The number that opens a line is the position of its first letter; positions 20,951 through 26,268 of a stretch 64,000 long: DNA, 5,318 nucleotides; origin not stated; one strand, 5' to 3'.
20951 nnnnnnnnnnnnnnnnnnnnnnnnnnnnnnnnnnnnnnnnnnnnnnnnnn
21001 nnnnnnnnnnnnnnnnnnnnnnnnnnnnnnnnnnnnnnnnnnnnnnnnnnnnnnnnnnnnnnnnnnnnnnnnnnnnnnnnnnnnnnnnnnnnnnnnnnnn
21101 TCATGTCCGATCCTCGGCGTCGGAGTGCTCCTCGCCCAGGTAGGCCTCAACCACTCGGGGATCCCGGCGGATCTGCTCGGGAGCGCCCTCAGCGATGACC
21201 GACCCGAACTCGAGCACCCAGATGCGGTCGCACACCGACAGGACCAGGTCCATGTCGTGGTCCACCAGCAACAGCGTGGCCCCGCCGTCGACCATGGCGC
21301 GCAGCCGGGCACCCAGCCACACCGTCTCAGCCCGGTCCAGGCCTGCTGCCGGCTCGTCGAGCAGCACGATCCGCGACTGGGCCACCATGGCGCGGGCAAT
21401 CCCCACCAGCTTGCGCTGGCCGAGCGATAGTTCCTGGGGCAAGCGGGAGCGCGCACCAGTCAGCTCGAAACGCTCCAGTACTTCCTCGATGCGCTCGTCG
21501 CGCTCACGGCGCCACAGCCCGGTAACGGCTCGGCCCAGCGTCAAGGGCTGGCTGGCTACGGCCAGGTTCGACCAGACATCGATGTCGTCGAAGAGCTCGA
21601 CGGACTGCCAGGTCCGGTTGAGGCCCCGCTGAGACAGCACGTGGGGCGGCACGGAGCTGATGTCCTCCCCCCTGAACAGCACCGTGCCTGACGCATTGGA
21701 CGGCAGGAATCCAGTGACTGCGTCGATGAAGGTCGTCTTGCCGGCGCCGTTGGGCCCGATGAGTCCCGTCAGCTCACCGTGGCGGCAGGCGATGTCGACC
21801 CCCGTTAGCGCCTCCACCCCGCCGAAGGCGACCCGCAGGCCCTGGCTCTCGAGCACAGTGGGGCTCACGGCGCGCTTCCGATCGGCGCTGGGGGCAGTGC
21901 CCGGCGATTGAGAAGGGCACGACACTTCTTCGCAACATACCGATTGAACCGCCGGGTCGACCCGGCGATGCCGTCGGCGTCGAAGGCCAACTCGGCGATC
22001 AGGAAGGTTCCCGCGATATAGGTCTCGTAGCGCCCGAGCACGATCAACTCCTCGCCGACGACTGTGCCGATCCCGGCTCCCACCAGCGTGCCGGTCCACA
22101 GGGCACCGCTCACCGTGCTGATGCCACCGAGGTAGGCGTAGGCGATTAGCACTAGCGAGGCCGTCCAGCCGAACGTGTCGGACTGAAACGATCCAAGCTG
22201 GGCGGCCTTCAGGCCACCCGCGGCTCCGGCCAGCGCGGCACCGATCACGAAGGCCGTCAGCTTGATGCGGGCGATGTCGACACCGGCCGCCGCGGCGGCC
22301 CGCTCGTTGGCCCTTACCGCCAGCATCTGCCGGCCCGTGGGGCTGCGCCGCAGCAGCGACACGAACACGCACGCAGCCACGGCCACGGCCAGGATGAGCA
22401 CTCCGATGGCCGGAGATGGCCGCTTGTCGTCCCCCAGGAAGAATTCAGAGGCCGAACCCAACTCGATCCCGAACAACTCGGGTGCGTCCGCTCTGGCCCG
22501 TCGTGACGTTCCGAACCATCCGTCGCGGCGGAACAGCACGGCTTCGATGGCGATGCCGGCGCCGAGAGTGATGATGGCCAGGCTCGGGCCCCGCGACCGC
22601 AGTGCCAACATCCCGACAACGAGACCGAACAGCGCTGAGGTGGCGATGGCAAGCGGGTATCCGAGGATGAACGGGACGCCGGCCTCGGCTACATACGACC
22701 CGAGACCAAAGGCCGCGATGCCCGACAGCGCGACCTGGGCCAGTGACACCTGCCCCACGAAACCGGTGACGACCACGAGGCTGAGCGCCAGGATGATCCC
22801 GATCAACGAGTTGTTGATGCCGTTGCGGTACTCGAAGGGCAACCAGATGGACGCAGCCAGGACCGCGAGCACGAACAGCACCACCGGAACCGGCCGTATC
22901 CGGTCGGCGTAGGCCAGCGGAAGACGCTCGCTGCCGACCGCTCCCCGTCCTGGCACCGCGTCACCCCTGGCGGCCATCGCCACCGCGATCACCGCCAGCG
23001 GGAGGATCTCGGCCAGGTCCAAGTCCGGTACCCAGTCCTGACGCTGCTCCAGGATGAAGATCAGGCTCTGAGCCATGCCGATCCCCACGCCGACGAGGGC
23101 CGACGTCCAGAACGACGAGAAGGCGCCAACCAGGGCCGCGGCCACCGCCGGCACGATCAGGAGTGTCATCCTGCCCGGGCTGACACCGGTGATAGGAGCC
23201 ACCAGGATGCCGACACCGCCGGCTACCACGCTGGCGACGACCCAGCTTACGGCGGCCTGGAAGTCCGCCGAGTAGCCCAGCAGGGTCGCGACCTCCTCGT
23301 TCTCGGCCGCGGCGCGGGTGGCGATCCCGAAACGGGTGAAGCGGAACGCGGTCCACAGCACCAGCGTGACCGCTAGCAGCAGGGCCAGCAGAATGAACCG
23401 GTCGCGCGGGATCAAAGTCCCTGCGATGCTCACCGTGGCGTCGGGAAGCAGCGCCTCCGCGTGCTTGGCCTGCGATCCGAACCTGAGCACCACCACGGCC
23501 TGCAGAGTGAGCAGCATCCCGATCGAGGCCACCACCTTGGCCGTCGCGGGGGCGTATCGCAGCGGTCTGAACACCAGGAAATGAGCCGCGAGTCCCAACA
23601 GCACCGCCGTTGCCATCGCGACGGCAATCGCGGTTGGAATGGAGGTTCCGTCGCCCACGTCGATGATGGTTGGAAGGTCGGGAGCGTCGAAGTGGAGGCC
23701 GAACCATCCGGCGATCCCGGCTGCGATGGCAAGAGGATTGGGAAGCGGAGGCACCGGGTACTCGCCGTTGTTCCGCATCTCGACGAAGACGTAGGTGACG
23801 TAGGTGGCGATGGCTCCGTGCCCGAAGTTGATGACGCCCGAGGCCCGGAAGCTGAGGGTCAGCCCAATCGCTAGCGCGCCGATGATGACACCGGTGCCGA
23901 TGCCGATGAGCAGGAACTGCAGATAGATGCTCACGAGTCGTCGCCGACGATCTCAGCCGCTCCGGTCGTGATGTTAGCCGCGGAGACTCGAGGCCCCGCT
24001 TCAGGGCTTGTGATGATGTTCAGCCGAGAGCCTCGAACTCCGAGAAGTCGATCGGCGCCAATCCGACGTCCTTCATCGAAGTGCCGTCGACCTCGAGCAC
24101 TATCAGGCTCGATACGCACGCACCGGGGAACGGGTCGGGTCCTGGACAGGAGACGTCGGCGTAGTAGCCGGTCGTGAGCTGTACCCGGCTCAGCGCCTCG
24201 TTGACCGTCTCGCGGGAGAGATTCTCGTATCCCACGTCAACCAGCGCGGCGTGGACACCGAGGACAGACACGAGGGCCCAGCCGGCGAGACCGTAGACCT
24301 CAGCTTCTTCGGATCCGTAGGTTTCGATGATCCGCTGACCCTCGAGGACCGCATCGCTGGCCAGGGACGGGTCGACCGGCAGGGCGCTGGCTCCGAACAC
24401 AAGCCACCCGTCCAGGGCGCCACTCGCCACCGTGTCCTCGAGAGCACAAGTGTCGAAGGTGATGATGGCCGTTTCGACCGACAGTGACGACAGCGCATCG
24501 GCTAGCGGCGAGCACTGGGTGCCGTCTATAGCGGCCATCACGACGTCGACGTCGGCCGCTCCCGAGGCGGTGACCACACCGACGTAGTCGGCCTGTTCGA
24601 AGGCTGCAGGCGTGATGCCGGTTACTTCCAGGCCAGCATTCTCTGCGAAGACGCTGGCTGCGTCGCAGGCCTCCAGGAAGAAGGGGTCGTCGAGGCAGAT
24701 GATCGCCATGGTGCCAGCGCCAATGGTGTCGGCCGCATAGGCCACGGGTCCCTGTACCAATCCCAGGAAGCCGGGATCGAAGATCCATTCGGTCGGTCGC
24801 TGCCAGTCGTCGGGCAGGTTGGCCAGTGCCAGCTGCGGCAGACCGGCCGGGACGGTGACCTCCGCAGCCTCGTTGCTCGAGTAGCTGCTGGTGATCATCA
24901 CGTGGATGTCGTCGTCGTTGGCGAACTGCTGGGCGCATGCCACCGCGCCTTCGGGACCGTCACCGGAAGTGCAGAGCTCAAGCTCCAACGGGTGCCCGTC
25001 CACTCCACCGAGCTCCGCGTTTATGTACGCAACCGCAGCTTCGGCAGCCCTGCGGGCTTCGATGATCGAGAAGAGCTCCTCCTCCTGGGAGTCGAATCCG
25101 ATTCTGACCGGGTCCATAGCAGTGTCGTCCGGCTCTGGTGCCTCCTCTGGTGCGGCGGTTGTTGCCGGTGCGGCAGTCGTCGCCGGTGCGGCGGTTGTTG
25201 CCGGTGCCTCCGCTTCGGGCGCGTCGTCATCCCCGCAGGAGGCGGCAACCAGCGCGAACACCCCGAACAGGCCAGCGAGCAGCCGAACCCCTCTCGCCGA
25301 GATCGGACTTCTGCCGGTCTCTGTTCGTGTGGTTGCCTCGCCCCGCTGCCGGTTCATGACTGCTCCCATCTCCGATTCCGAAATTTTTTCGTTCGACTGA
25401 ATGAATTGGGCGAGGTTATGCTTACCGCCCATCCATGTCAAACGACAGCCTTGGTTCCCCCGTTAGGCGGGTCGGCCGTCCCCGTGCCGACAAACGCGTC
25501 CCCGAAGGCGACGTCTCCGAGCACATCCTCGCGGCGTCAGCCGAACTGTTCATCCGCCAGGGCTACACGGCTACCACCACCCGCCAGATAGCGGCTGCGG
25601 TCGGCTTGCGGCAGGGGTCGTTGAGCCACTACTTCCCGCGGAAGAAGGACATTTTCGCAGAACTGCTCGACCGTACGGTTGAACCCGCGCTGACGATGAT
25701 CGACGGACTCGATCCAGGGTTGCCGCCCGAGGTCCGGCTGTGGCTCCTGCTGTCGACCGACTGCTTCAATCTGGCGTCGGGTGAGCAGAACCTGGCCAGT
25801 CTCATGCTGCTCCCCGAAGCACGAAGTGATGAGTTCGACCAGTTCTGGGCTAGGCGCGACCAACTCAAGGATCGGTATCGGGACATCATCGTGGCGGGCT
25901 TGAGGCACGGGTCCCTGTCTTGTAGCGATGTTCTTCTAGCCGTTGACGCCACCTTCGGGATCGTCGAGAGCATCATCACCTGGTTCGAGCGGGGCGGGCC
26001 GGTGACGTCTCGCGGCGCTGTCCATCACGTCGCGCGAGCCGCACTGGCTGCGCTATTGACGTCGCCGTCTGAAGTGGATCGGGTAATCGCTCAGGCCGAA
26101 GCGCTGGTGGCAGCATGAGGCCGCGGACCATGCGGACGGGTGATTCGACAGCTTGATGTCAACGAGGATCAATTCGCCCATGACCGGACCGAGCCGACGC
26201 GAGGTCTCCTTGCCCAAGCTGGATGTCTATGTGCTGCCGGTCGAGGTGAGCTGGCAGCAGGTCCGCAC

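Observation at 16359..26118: Tightly coupled 9-gene operon joining a Liv-type ABC importer to MBL, GNAT, Rieske-like and LLM enzymes, with a divergent TetR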

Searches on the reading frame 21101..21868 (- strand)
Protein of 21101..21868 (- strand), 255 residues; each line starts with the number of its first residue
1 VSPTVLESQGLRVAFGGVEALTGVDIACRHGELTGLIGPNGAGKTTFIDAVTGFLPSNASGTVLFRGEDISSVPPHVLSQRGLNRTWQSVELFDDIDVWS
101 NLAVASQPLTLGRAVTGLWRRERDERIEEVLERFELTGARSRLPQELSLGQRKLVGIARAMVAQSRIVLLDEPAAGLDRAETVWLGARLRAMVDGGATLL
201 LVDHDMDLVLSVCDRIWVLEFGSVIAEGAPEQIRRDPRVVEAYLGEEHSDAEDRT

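Call 4: search_protein_families(library=pfam, proteins=[window:21101-21868:-], max_evalue=0.01)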
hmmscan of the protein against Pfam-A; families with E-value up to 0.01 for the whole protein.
window:21101-21868:- (255 aa): 6 families
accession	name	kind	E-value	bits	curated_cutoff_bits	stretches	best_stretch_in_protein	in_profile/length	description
PF00005.33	ABC_tran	-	2.5e-27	96.6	25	1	21-174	1-136/137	ABC transporter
PF12399.14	BCA_ABC_TP_C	-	1.4e-13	50.6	25.5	1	224-248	2-26/27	Branched-chain amino acid ATP-binding cassette transporter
PF13304.12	AAA_21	-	3.5e-10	40.9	27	2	33-54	1-22/304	AAA domain, putative AbiEii toxin, Type IV TA system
PF02463.25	SMC_N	-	4.8e-07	29.9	40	1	32-191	25-185/220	RecF/RecN/SMC N terminal domain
PF13555.12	AAA_29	-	2.8e-05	24.2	27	1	28-55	19-46/61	P-loop containing region of AAA domain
PF13476.12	AAA_23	-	5.7e-05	24.3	27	1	32-58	20-46/201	AAA domain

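Call 5: search_protein_families(library=ncbifam, proteins=[window:21101-21868:-], max_evalue=0.01)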
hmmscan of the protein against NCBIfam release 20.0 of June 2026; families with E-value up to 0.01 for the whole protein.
window:21101-21868:- (255 aa): 188 families (the best 25 are shown)
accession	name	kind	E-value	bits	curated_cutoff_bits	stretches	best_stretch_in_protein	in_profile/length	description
NF008449.1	PRK11300.1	equivalog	3.4e-57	193.6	362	1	2-247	2-255/255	high-affinity branched-chain amino acid ABC transporter ATP-binding protein LivG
TIGR03411.1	urea_trans_UrtD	equivalog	1.5e-55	188.5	304.1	1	5-246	2-242/242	urea ABC transporter ATP-binding protein UrtD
TIGR04406.1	LPS_export_lptB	equivalog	6.7e-43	146.7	240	1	6-248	2-237/239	LPS export ABC transporter ATP-binding protein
NF008144.0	PRK10895.1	equivalog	1.4e-42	145.8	381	1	6-247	4-238/241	LPS export ABC transporter ATP-binding protein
TIGR01188.1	drrA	subfamily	1.7e-42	145.8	312.45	1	15-235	3-213/302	daunorubicin resistance ABC transporter, ATP-binding protein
NF041861.1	YtfR_transport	equivalog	7.5e-39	133.5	850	1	5-252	1-242/492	galactofuranose ABC transporter, ATP-binding protein YtfR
TIGR03265.1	PhnT2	equivalog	2.5e-36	125.7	457.7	1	6-238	5-227/353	putative 2-aminoethylphosphonate ABC transporter ATP-binding protein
NF043075.1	MMSYN1_0197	equivalog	3e-36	125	550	1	5-238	2-225/341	spermidine/putrescine ABC transporter ATP-binding protein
NF007082.0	PRK09536.1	equivalog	7.9e-35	120.7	537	1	6-244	4-237/402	corrinoid ABC transporter ATPase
TIGR03864.1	PQQ_ABC_ATP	hypoth_equivalog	1.6e-34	119.4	302.25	1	6-237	2-223/236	ABC transporter, ATP-binding subunit, PQQ-dependent alcohol dehydrogenase system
NF006987.0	PRK09452.1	equivalog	6.5e-34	117.2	482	1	4-239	16-241/378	spermidine/putrescine ABC transporter ATP-binding protein PotA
TIGR00968.1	3a0106s01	subfamily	4.3e-33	114.8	342.75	1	14-246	9-233/237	sulfate ABC transporter ATP-binding protein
TIGR01187.1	potA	subfamily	5.7e-33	114.4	355.6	1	36-245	1-202/325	polyamine ABC transporter ATP-binding protein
NF053840.1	MnTportMntADein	equivalog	8.1e-33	114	400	1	6-247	2-232/240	manganese ABC transporter ATP-binding protein MntA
TIGR03873.1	F420-0_ABC_ATP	hypoth_equivalog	1.1e-32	113.4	372.4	1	8-241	4-232/256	putative F420-0 ABC transporter ATP-binding protein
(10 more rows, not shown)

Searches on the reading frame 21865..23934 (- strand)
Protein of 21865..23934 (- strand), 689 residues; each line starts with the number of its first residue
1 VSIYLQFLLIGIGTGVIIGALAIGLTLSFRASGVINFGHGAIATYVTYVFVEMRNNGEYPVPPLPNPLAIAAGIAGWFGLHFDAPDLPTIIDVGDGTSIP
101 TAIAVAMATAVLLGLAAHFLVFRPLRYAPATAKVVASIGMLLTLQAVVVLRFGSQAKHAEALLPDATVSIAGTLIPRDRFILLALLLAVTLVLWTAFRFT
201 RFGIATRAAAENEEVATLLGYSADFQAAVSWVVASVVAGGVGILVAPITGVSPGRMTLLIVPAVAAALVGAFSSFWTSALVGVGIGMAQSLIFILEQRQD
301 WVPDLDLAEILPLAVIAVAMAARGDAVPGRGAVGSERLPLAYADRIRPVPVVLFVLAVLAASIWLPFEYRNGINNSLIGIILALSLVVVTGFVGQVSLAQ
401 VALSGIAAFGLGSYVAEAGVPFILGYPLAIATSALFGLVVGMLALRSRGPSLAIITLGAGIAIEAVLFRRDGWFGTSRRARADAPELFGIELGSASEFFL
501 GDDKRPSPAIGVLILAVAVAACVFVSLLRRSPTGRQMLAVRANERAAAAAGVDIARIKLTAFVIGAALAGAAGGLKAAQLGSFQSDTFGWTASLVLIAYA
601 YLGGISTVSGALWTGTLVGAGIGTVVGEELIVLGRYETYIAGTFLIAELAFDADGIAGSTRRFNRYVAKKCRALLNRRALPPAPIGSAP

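Call 4: search_protein_families(library=pfam, proteins=[window:21865-23934:-], max_evalue=0.01)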
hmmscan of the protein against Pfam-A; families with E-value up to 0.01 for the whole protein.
window:21865-23934:- (689 aa): 1 family
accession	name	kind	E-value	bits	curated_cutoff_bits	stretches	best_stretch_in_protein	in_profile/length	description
PF02653.21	BPD_transp_2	-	1.3e-58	198.7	26.8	2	371-619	4-240/269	Branched-chain amino acid transport system / permease component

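Call 5: search_protein_families(library=ncbifam, proteins=[window:21865-23934:-], max_evalue=0.01)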
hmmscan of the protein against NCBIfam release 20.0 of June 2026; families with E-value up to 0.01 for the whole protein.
window:21865-23934:- (689 aa): 12 families
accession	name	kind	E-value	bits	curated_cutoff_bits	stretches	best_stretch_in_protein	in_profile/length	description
TIGR03409.1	urea_trans_UrtB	equivalog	1e-27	97.6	250.3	3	98-294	62-259/291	urea ABC transporter permease subunit UrtB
NF008450.0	PRK11301.1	subfamily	1.3e-26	94.1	366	1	353-656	91-405/418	high-affinity branched-chain amino acid ABC transporter permease LivM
TIGR03408.1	urea_trans_UrtC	equivalog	1.4e-14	54.5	296.2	1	428-658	94-312/313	urea ABC transporter permease subunit UrtC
NF008011.0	PRK10740.1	equivalog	1.4e-12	47.9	379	2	101-292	75-271/308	high-affinity branched-chain amino acid ABC transporter permease LivH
TIGR03622.1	urea_t_UrtB_arc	equivalog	2.6e-12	46.6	374.25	1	98-287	56-243/284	urea ABC transporter, permease protein UrtB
NF040906.3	GguB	equivalog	9.2e-11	41.5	450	1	512-652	226-369/375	multiple monosaccharide ABC transporter permease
TIGR03727.1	urea_t_UrtC_arc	equivalog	5.1e-10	38.8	575.55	1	376-617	57-301/369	urea ABC transporter, permease protein UrtC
NF007014.0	PRK09478.1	equivalog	2e-07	30.7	386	1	496-653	169-329/336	galactose/methyl galactoside ABC transporter permease MglC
NF008441.0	PRK11285.1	equivalog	1.1e-05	24.7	378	1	351-628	37-296/333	L-arabinose ABC transporter permease AraH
NF011961.0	PRK15432.1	equivalog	0.00012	21.4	388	1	507-653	159-305/344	autoinducer 2 ABC transporter permease LsrC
NF007067.0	PRK09512.1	equivalog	0.00088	18.5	398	1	418-634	93-296/321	ribose ABC transporter permease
NF007252.0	PRK09699.1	equivalog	0.0014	18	396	0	482-652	153-321/326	D-allose ABC transporter permease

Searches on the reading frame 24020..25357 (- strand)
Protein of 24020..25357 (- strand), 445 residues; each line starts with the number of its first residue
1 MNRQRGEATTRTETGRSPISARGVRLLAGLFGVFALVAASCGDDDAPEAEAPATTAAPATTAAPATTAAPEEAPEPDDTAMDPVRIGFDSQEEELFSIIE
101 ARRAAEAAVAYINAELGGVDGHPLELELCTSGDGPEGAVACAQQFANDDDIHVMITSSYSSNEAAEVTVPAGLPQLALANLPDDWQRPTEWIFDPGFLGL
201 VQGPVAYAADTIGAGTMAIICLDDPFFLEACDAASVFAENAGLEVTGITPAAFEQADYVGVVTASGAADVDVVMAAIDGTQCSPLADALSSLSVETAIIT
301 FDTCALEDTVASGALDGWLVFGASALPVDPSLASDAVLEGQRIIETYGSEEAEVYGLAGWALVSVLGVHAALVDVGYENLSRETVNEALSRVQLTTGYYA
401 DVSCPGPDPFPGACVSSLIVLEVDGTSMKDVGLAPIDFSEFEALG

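Call 4: search_protein_families(library=pfam, proteins=[window:24020-25357:-], max_evalue=0.01)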
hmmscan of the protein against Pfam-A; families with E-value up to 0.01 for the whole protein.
window:24020-25357:- (445 aa): 1 family
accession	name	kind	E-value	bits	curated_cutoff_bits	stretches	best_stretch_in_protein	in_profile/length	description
PF13458.12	Peripla_BP_6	-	1.2e-25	91.3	31.7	1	100-401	20-319/343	Periplasmic binding protein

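Call 5: search_protein_families(library=ncbifam, proteins=[window:24020-25357:-], max_evalue=0.01)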
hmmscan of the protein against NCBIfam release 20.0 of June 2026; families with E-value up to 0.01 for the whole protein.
window:24020-25357:- (445 aa): 1 family
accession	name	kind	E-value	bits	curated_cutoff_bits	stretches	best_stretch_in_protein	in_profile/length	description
NF011933.0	PRK15404.1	subfamily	0.003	16.7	477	1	103-221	48-169/370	high-affinity branched-chain amino acid ABC transporter substrate-binding protein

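Call 38: search_solved_structures(query=window:24020-25357:-, max_evalue=0.01)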
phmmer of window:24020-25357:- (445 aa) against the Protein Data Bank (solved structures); distinct sequences matched with E-value up to 0.01: 4.
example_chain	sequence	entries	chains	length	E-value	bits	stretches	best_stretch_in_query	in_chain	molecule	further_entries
3ukj_A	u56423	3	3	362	0.0016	21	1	111-340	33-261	Extracellular ligand-binding receptor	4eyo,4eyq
3uk0_A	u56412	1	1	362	0.002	20.6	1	118-336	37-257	Extracellular ligand-binding receptor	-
3tx6_A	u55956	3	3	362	0.0021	20.6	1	111-342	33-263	Putative branched-chain amino acid transport system substrate-binding protein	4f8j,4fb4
4jb0_A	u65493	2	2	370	0.0022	20.5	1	111-342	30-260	branched-chain amino acid transport system substrate-binding protein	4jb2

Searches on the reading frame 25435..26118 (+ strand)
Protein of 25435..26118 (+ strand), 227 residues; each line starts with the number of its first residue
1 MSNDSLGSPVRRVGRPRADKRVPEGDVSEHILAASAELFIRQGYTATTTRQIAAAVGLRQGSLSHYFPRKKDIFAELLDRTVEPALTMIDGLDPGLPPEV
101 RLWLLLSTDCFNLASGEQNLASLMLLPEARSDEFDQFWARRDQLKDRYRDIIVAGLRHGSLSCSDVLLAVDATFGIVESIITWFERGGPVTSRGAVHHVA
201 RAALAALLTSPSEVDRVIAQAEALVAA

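Call 4: search_protein_families(library=pfam, proteins=[window:25435-26118:+], max_evalue=0.01)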
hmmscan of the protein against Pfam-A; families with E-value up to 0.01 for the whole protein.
window:25435-26118:+ (227 aa): 2 families
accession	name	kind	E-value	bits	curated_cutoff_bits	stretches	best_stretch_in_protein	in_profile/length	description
PF00440.29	TetR_N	-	7.3e-15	54.9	24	1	31-77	1-47/47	Bacterial regulatory proteins, tetR family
PF17932.6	TetR_C_24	-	4.6e-10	40.2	26.4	1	132-206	39-113/114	Tetracyclin repressor-like, C-terminal domain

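Call 5: search_protein_families(library=ncbifam, proteins=[window:25435-26118:+], max_evalue=0.01)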
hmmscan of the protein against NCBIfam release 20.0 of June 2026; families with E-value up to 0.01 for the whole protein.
window:25435-26118:+ (227 aa): 18 families
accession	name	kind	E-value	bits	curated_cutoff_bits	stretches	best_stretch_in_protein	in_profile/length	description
NF050111.1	TransRegSACE7040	equivalog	1e-07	32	250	1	29-78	4-53/186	SACE_7040 family transcriptional regulator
NF041196.1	ScbR_bind_reg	equivalog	6e-07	29.8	150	1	29-86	9-66/191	ScbR family autoregulator-binding transcription factor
NF037937.1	septum_RefZ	equivalog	6.4e-07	29.4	180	1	29-90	2-63/195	forespore capture DNA-binding protein RefZ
TIGR03968.1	mycofact_TetR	equivalog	1.3e-06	28.1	224.9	1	25-91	8-74/190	mycofactocin system transcriptional regulator MftR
NF051852.1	efflux_TF_MtrR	exception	2.1e-06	27.7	280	1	28-87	12-71/205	multidrug efflux system transcriptional repressor MtrR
NF053731.1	TransRegFasRMycb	equivalog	3.9e-06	26.8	330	1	17-85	2-70/199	HTH-type transcriptional activator FasR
NF051457.1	acryl_TF_AcuR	equivalog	5.3e-06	25.9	247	1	11-80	3-71/204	acrylate utilization transcriptional regulator AcuR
NF007949.0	PRK10668.1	equivalog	4.3e-05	23.1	271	1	27-80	12-65/216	multidrug efflux transporter transcriptional repressor AcrR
TIGR03384.1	betaine_BetI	equivalog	6.4e-05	22.7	201.3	1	30-77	12-59/189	choline-binding transcriptional repressor BetI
NF011572.0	PRK14996.1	equivalog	0.00025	21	144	1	28-82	10-64/192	TetR family transcriptional regulator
NF053878.1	FATransRegFadRBac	equivalog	0.00032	20.5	200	1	29-182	6-162/190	fatty acid metabolism transcriptional regulator FadR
TIGR03613.1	RutR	equivalog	0.00034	20.5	368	1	29-83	11-65/202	pyrimidine utilization regulatory protein R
NF053516.1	TranRepPrsAVib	equivalog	0.00044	20.1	300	1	27-85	7-65/208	TetR family transcriptional repressor PsrA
NF007015.0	PRK09480.1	equivalog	0.00075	19.1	120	1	21-89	5-73/197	nucleoid occlusion factor SlmA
NF001978.0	PRK00767.1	equivalog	0.0015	18.3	118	1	31-78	14-61/197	transcriptional regulator BetI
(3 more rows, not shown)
